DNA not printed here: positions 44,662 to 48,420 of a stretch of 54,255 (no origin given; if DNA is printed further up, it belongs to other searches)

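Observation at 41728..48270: Three uncharacterised secreted proteins sharing modules: beta-helix protein plus a tightly coupled paralogous pair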

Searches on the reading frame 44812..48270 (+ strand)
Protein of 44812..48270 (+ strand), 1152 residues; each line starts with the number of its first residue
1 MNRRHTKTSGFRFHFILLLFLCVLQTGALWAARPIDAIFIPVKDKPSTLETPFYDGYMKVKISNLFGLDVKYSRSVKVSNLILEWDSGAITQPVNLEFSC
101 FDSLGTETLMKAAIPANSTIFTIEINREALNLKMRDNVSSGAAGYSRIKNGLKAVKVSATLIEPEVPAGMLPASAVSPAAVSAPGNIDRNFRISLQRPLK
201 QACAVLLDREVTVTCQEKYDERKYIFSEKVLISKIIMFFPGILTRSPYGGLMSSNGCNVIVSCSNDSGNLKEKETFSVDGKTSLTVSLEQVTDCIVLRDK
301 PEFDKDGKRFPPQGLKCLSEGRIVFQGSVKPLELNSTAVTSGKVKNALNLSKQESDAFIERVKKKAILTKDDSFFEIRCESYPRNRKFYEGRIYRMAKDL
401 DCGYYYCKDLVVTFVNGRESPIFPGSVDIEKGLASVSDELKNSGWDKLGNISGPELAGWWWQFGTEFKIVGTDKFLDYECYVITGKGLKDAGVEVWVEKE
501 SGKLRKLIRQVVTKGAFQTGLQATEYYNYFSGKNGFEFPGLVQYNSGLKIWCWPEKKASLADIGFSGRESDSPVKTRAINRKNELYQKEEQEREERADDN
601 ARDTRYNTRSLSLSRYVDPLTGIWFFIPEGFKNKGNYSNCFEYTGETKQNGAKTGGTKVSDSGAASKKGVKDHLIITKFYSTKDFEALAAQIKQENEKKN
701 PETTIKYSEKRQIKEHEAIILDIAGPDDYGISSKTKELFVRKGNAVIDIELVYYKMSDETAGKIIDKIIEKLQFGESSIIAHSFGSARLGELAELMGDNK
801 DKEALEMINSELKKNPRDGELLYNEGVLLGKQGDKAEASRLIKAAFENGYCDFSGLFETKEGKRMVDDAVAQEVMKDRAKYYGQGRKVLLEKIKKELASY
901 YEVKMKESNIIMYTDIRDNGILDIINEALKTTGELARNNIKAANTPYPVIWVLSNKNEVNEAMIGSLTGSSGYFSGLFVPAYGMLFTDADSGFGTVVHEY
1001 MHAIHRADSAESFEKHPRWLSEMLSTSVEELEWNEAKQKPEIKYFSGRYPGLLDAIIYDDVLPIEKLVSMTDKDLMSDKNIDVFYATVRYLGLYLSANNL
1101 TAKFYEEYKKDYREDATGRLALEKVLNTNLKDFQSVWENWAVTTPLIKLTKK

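Call 3: search_protein_families(library=pfam, proteins=[window:44812-48270:+], max_evalue=1)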
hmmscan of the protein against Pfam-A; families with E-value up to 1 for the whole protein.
window:44812-48270:+ (1152 aa): 3 families
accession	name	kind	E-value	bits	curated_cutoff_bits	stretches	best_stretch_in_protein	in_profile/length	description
PF12010.13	DUF3502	-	0.089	13.7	24.4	1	421-448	29-56/69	Domain of unknown function (DUF3502)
PF13431.12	TPR_17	-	0.21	12.4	24.4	1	812-838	6-32/34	Tetratricopeptide repeat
PF23385.1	Beta-prop_IFT140_2nd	-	0.21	11.2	27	1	645-723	203-283/319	IFT140 second beta-propeller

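Call 4: search_protein_families(library=ncbifam, proteins=[window:44812-48270:+], max_evalue=1)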
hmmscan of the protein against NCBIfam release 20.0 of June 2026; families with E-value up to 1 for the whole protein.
window:44812-48270:+ (1152 aa): 2 families
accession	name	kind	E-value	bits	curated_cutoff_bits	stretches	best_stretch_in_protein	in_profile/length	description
NF041522.1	TPR_sll0314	equivalog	0.041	13.1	225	1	800-848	195-243/275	Sll0314/Alr1548 family TPR repeat-containing protein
NF045524.1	MXAN_6640_HExxH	subfamily_domain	0.1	12.3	140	1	995-1030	114-145/290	MXAN_6640 family putative metalloprotease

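Call 11: find_homologous_proteins(query=window:44812-48270:+)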
Query window:44812-48270:+ (1152 aa): 1 proteins with E <= 0.001 among 8000 candidates.
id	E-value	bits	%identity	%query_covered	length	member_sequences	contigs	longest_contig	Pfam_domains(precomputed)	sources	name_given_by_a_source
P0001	0.0e+0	2626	100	100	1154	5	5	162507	-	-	-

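Call 14: find_encoding_contigs(protein=P0001, flank=10000, max_places=10)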
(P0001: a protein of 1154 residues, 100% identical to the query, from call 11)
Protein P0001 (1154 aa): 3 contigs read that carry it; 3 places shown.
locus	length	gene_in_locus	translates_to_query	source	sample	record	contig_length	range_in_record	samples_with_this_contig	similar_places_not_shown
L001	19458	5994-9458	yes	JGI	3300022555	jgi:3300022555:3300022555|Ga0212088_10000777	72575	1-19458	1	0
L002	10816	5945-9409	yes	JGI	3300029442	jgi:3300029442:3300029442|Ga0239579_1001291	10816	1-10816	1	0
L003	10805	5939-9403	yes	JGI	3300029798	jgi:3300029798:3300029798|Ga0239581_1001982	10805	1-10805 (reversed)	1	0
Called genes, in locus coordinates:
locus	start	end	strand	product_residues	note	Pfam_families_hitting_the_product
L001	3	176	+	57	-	?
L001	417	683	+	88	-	PF09533:DUF2380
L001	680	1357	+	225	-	-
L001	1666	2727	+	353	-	PF13173:AAA_14, PF13635:DUF4143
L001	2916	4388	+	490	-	-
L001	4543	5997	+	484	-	-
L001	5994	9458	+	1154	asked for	-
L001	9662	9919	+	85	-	-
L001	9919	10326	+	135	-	PF01850:PIN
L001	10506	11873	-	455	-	PF02878:PGM_PMM_I, PF02879:PGM_PMM_II, PF02880:PGM_PMM_III, PF00408:PGM_PMM_IV (weak)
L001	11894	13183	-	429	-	PF01933:CofD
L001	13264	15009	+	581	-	PF04932:Wzy_C, PF13424:TPR_12 (faint), PF13428:TPR_14 (faint), PF07719:TPR_2 (weak), PF13414:TPR_11, PF13432:TPR_16 (weak), PF00515:TPR_1 (weak), PF13181:TPR_8 (weak)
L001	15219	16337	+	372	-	PF00310:GATase_2 (weak), PF13522:GATase_6 (weak), PF13537:GATase_7 (faint)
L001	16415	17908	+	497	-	PF00037:Fer4 (faint), PF14697:Fer4_21 (weak), PF12838:Fer4_7 (weak), PF04898:Glu_syn_central, PF01645:Glu_synthase, PF00478:IMPDH, PF04898:Glu_syn_central (weak), PF01070:FMN_dh (weak), +1 more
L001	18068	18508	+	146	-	PF13247:Fer4_11, PF14697:Fer4_21 (weak), PF12838:Fer4_7 (weak), PF25160:LdpA_Fe-S-bd (weak), PF00037:Fer4, PF12837:Fer4_6 (weak), PF13237:Fer4_10 (weak), PF13187:Fer4_9 (weak), +1 more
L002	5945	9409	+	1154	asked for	-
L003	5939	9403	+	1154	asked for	-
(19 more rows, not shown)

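Call 15: find_related_loci(query=window:44812-48270:+, collection=genome_contigs, flank=10000)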
Query window:44812-48270:+ (1152 aa) in genome_contigs; peptide patterns used: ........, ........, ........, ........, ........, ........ (x = any residue, [..] = any of these).
67 stretches matched a pattern, but none encodes a relative of the query by tblastn (E <= 1e-3).
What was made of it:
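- Tried and rejected: A genome_contigs scan with P3 found nothing (call 15).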

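Call 20: search_solved_structures(query=window:44812-48270:+, max_evalue=10)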
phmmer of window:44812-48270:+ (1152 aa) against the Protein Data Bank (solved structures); distinct sequences matched with E-value up to 10: 15.
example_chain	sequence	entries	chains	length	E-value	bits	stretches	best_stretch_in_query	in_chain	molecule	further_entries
9qhb_A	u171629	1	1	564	3.2e-08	35.2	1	788-842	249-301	Engineered tetratricopeptide repeat protein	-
8bu0_A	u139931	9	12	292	1.5e-06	29.6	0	797-847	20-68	Consensus tetratricopeptide repeat protein | Crystal structure of an 8-repeat consensus TPR superhelix with Zinc. | Monomer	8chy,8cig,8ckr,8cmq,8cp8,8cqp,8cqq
9qhc_A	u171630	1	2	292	6.1e-05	24.3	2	788-840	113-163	Engineered tetratricopeptide repeat protein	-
8ch0_A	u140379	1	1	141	0.004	18.3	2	797-847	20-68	Consensus tetratricopeptide repeat protein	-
2fo7_A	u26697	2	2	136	0.004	18.3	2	802-847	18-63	SYNTHETIC CONSENSUS TPR PROTEIN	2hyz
7rqf_A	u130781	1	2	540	0.11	13.5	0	792-840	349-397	TPR repeat-containing protein PA4667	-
8sxe_C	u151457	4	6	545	0.11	13.4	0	792-840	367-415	TPR repeat-containing protein PA4667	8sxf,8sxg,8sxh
6vfi_B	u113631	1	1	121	0.15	13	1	788-847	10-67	O43_dn18B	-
6vfh_A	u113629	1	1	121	0.17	12.9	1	788-847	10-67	T33_dn10A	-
6v8e_A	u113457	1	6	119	0.18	12.8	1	788-847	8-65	Designed protein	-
6vl6_B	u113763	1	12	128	0.33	11.9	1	788-843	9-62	T33_dn2B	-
2avp_A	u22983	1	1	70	0.74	10.8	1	797-847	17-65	synthetic consensus TPR protein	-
7obi_A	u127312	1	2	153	0.85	10.6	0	789-847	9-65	CTPR-rv4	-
8uao_A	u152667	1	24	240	2.9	8.8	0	692-843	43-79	DpHF18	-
8ub3_A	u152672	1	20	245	5.2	8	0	805-880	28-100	DpHF7 filament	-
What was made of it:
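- Checked: The TPR region at P3 about 788-847 matches consensus TPR structures (E=3e-8, call 20).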

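Call 26: search_protein_representatives(protein=window:44812-48270:+)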
Query: 1152 residues. Proteins with E-value up to 0.001 (for the whole library): 448; up to 1e-10: 114; up to 1e-30: 6. The best 150 are listed.
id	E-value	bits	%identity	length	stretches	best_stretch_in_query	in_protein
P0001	0.0e+00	2625.6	100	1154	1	1-1152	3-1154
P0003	4.1e-103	362.6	45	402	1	757-1142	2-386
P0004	1.4e-90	321.1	37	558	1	680-1141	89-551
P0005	8.8e-76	272.2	36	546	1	671-1141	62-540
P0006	5.5e-74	266.2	35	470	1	667-1067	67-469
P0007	2.3e-64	234.4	36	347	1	805-1141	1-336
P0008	1.7e-29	118.9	29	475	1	786-1139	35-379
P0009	2.8e-23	98.3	25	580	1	803-1138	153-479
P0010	6.8e-23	97.0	28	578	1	799-1140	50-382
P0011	4.6e-21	91.0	25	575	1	798-1141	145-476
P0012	4.7e-21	90.9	26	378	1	792-1140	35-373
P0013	7.3e-21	90.3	26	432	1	791-1144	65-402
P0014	1.3e-20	89.5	27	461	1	799-1144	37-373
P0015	7.2e-20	87.0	36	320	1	975-1143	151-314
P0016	1.8e-19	85.7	26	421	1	794-1143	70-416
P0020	7.8e-19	83.6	22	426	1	794-1145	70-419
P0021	1.2e-18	82.9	24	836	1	796-1150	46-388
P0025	6.5e-17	77.2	34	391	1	969-1141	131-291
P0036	3.0e-15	71.7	24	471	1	795-1145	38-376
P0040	6.5e-15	70.6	26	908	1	842-1145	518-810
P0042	1.1e-14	69.8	30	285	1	979-1145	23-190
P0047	3.0e-14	68.4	22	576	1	794-1145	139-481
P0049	3.9e-14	68.0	33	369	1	976-1145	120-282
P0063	2.7e-13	65.3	25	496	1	816-1145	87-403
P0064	3.2e-13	65.0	29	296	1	945-1145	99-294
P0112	6.1e-11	57.5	33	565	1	971-1152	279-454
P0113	9.5e-11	56.8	22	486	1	799-1145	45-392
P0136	9.7e-10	53.5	28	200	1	986-1145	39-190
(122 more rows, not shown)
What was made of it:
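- Closest known: DUF1570. Same: They are homologous to P3 residues about 795-1145 (E 1e-15 to 1e-23, call 26).
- The full HMMER search gave 448 hits, and all 150 listed map to P3 residues 667-1152 (call 26). The word-indexed homologue search missed 45%-identical relatives (calls 11 and 26), so 'orphan' for P2 rests on a search of limited sensitivity.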

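Call 27: search_protein_families(library=pfam, proteins=[P0003, P0004, P0005, P0006, P0008, P0009, P0010, P0015, P0021, P0025], max_evalue=0.01)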
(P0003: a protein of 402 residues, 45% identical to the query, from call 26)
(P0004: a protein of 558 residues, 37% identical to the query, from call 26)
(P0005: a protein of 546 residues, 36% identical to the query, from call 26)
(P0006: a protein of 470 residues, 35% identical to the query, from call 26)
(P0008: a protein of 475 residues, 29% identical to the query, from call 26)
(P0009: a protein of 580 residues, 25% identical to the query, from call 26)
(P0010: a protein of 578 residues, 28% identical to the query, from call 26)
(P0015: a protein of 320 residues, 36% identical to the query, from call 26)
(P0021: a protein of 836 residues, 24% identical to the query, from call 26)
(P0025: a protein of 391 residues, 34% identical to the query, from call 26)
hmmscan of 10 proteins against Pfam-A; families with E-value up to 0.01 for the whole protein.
P0003 (402 aa): 1 family
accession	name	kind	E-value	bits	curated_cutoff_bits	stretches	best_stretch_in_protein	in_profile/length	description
PF13431.12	TPR_17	-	0.00085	19.9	24.4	1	57-83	6-32/34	Tetratricopeptide repeat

P0004 (558 aa): 1 family
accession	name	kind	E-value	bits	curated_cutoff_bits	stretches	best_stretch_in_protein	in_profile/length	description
PF14559.12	TPR_19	-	3.9e-05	24.3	25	1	206-267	1-62/68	Tetratricopeptide repeat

P0005 (546 aa): 1 family
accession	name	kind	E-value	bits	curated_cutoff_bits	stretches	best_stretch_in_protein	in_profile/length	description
PF13181.12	TPR_8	-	0.0068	16.9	25.7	0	217-243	3-29/34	Tetratricopeptide repeat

P0006 (470 aa): 2 families
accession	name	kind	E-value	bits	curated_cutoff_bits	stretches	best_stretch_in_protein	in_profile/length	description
PF22316.2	ABhydrolase-like_N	-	0.0072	16.6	27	0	198-276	13-94/106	A/B hydrolase-like, N-terminal domain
PF08786.17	DcrB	-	0.008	16.7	27.2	0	75-143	31-97/127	DcrB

P0008 (475 aa): 19 families
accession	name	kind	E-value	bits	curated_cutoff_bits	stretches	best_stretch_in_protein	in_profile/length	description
PF13180.12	PDZ_2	-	1.2e-15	58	27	1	394-472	2-80/80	PDZ domain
PF00515.34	TPR_1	-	1.6e-09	37.6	27.8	1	69-96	2-29/34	Tetratricopeptide repeat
PF07719.23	TPR_2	-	2.1e-09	37.2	27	1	70-96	3-29/34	Tetratricopeptide repeat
PF00595.29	PDZ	-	3.1e-09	37.5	23.2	1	392-459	23-80/81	PDZ domain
PF14559.12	TPR_19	-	8.9e-08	32.8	25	1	48-100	5-57/68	Tetratricopeptide repeat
PF13181.12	TPR_8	-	8.9e-08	32.2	25.7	1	69-96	2-29/34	Tetratricopeptide repeat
PF13424.12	TPR_12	-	4.6e-07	30.4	30.1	1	47-96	16-73/77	Tetratricopeptide repeat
PF17820.7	PDZ_6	-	1.7e-06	28.1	27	1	409-461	3-54/54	PDZ domain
PF13174.12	TPR_6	-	1e-05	26.3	26.3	0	47-67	13-33/33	Tetratricopeptide repeat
PF13431.12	TPR_17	-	2e-05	25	24.4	1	56-88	1-33/34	Tetratricopeptide repeat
PF13176.12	TPR_7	-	3.8e-05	23.9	27.9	1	70-96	1-27/36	Tetratricopeptide repeat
PF13374.12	TPR_10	-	6.8e-05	23.2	27.5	1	70-96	4-30/42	Tetratricopeptide repeat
PF13428.12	TPR_14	-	9.4e-05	23.2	23.5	0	36-75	3-42/44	Tetratricopeptide repeat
PF13432.12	TPR_16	-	0.00026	21.8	32.7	1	40-97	3-60/65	Tetratricopeptide repeat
PF12895.13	ANAPC3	-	0.00062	20.4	27.2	1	39-93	28-81/82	Anaphase-promoting complex, cyclosome, subunit 3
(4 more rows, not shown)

P0009 (580 aa): 17 families
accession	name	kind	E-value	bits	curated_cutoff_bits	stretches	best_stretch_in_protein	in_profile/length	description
PF13180.12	PDZ_2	-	2.8e-21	76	27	1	497-576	1-80/80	PDZ domain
PF00515.34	TPR_1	-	2e-11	43.7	27.8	2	135-167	1-33/34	Tetratricopeptide repeat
PF07719.23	TPR_2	-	1.4e-10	40.8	27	2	135-168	1-34/34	Tetratricopeptide repeat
PF00595.29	PDZ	-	2.9e-10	40.8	23.2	1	503-563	16-80/81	PDZ domain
PF13181.12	TPR_8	-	1.4e-08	34.7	25.7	1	171-197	3-29/34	Tetratricopeptide repeat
PF17820.7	PDZ_6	-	4.3e-08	33.2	27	1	512-553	2-42/54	PDZ domain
PF13431.12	TPR_17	-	8.5e-06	26.1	24.4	1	157-189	1-33/34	Tetratricopeptide repeat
PF22316.2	ABhydrolase-like_N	-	1.3e-05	25.4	27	1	140-226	7-96/106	A/B hydrolase-like, N-terminal domain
PF13485.12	Peptidase_MA_2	-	3e-05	24.4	32.4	1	330-483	58-200/201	Peptidase MA superfamily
PF13424.12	TPR_12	-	6.9e-05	23.4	30.1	1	150-198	25-74/77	Tetratricopeptide repeat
PF13174.12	TPR_6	-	0.00024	22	26.3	0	171-197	2-28/33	Tetratricopeptide repeat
PF14559.12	TPR_19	-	0.00043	21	25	1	147-198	3-54/68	Tetratricopeptide repeat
PF13428.12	TPR_14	-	0.00054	20.8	23.5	0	136-176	2-42/44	Tetratricopeptide repeat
PF13414.12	TPR_11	-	0.0013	18.8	26.8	1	148-180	7-39/42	TPR repeat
PF13432.12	TPR_16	-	0.0026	18.6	32.7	1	142-198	4-60/65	Tetratricopeptide repeat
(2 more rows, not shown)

P0010 (578 aa): 14 families
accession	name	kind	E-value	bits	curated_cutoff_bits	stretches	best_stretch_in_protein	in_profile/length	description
PF13180.12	PDZ_2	-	1e-35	122.3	27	2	484-564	1-80/80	PDZ domain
PF17820.7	PDZ_6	-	2e-20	72.7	27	2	500-552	2-53/54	PDZ domain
PF00595.29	PDZ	-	8.7e-15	55.3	23.2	1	480-551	6-80/81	PDZ domain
PF14685.13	PDZ_Tricorn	-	2.3e-06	28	25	1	505-556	29-81/88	Tricorn protease PDZ domain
PF13432.12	TPR_16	-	2.8e-06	28.1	32.7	1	40-96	1-57/65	Tetratricopeptide repeat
PF04495.20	GRASP55_65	-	2e-05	25.4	27.7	0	397-491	28-128/138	GRASP55/65 PDZ-like domain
PF22316.2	ABhydrolase-like_N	-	2.9e-05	24.3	27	1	36-131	2-100/106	A/B hydrolase-like, N-terminal domain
PF07719.23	TPR_2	-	0.0005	20.4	27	0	41-69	6-34/34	Tetratricopeptide repeat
PF13428.12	TPR_14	-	0.00076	20.4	23.5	1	40-77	5-42/44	Tetratricopeptide repeat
PF11874.13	DUF3394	-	0.0022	18.1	28.2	0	468-533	91-157/181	Domain of unknown function (DUF3394)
PF12895.13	ANAPC3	-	0.0023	18.6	27.2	1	33-96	21-82/82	Anaphase-promoting complex, cyclosome, subunit 3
PF13181.12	TPR_8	-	0.0029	18.1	25.7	0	70-98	1-29/34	Tetratricopeptide repeat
PF13485.12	Peptidase_MA_2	-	0.0038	17.5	32.4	1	235-384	63-200/201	Peptidase MA superfamily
PF13424.12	TPR_12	-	0.0049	17.5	30.1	0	41-98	8-73/77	Tetratricopeptide repeat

P0015 (320 aa): 0 families

P0021 (836 aa): 12 families
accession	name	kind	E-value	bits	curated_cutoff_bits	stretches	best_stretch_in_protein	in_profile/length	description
PF25390.1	WD40_RLD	-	1.4e-112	377.1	150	2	483-735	87-346/363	RCC1-like domain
PF00415.24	RCC1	-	2e-78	259.2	21.7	7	609-653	4-50/50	Regulator of chromosome condensation (RCC1) repeat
PF13540.12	RCC1_2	-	1.1e-60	200.4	22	7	642-669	3-30/30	Regulator of chromosome condensation (RCC1) repeat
PF25384.1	Alsin_RLD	-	1.3e-14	54.8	100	2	690-755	277-348/405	Alsin RCC1-like domain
PF13180.12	PDZ_2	-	8.3e-14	52.1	27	1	395-473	2-80/80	PDZ domain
PF17820.7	PDZ_6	-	1.1e-08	35.1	27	1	408-451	1-43/54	PDZ domain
PF00595.29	PDZ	-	4.2e-08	33.9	23.2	1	391-452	7-72/81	PDZ domain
PF07607.17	DUF1570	-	5.2e-07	30.5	22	1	237-348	4-121/129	Protein of unknown function (DUF1570)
PF13181.12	TPR_8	-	3.4e-05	24.1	25.7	1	71-97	3-29/34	Tetratricopeptide repeat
PF00515.34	TPR_1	-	0.00014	21.9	27.8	1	71-97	3-29/34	Tetratricopeptide repeat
PF13424.12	TPR_12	-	0.00017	22.1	30.1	1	39-97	7-73/77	Tetratricopeptide repeat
PF07719.23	TPR_2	-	0.0075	16.8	27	0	38-67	4-33/34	Tetratricopeptide repeat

P0025 (391 aa): 4 families
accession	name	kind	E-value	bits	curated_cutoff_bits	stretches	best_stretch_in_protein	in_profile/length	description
PF13180.12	PDZ_2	-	1.6e-12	48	27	1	303-384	1-80/80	PDZ domain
PF00595.29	PDZ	-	1e-07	32.7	23.2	1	305-370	12-79/81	PDZ domain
PF17820.7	PDZ_6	-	3.3e-07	30.4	27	1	320-360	2-42/54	PDZ domain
PF07607.17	DUF1570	-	0.0021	18.8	22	1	155-200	6-53/129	Protein of unknown function (DUF1570)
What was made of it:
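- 46648..47166 (+): P3 residues 613-785, a DcrB/PsbP-like beta domain (weak assignment). Pfam DcrB E=0.008 on P0006 (call 27).
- On MA-clan gluzincin peptidases (DUF1570 / Peptidase_MA_2): Membership rests on transitive homology: P3 against P0021 gives E=1.2e-18 (call 26), and P0021 scores 30.5 bits on DUF1570 against a 22 cut-off (call 27).
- On DcrB / PsbP / DUF1795-like fold: DcrB E=0.008 on homologue P0006, below cut-off (call 27).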
